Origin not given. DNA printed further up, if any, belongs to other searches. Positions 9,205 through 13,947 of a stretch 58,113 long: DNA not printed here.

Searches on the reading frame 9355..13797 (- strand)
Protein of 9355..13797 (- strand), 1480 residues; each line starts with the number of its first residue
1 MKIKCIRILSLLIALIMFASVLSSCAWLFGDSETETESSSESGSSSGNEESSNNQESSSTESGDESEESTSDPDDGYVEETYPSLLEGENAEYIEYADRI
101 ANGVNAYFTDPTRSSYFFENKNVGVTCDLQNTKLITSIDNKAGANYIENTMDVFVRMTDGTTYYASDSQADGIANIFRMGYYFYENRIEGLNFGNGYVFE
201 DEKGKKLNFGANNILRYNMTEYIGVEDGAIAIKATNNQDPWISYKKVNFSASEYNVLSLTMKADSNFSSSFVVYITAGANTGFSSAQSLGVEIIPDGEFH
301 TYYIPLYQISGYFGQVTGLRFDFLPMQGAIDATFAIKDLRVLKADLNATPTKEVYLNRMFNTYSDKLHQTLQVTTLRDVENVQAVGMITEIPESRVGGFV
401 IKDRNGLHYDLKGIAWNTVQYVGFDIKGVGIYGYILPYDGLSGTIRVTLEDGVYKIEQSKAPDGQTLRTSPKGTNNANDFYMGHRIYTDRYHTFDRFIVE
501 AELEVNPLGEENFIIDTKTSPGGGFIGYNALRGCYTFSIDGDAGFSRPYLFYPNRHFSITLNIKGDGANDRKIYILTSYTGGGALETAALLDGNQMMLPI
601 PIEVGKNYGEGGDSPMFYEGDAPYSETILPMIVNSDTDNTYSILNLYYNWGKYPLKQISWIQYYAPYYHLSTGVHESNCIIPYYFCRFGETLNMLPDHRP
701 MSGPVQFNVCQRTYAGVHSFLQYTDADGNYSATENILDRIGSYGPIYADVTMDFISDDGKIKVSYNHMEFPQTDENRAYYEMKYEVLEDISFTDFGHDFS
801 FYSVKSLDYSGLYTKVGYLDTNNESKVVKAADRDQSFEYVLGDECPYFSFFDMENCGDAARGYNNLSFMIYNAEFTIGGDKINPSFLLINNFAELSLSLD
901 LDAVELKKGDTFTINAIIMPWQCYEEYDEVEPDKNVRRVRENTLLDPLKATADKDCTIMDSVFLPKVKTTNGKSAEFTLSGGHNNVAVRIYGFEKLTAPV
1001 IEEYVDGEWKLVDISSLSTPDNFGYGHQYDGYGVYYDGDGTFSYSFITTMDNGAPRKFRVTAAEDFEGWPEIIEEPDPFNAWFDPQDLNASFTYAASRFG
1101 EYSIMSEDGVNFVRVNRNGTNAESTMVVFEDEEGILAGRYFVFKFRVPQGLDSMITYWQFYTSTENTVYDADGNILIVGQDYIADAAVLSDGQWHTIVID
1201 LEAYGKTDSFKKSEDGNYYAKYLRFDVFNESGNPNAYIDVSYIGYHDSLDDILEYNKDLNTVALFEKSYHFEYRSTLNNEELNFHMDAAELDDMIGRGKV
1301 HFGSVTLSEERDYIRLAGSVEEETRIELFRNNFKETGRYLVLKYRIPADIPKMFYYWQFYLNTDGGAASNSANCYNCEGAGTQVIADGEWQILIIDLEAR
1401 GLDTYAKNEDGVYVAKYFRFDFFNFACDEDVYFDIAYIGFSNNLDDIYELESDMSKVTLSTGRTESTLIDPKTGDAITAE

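Call 4: search_protein_families(library=pfam, proteins=[window:9355-13797:-], max_evalue=0.01)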
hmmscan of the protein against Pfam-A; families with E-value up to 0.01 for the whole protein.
window:9355-13797:- (1480 aa): 1 family
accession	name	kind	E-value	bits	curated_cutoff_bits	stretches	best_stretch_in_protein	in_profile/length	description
PF16118.10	DUF4834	-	0.0086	17.4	27.8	0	4-96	5-95/99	Domain of unknown function (DUF4834)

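Call 8: search_protein_families(library=ncbifam, proteins=[window:9355-13797:-], max_evalue=0.01)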
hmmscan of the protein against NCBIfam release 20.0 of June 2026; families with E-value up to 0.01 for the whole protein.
window:9355-13797:- (1480 aa): 1 family
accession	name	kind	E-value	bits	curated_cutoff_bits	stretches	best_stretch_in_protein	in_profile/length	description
NF040528.1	SP_0198_lipo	equivalog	0.00036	20.5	100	1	11-77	5-66/144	SP_0198 family lipoprotein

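Call 75: search_protein_families(library=pfam, proteins=[window:9355-13797:-], max_evalue=0.1)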
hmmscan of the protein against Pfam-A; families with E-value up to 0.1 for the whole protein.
window:9355-13797:- (1480 aa): 3 families
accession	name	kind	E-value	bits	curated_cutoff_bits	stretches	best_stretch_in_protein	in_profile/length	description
PF16118.10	DUF4834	-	0.0086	17.4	27.8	1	4-96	5-95/99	Domain of unknown function (DUF4834)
PF17992.7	Agarase_CBM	-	0.049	13.7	26.3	0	230-320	31-117/178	Agarase CBM like domain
PF17661.6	DUF5523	-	0.083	13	27.8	0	36-109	85-159/254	Family of unknown function (DUF5523)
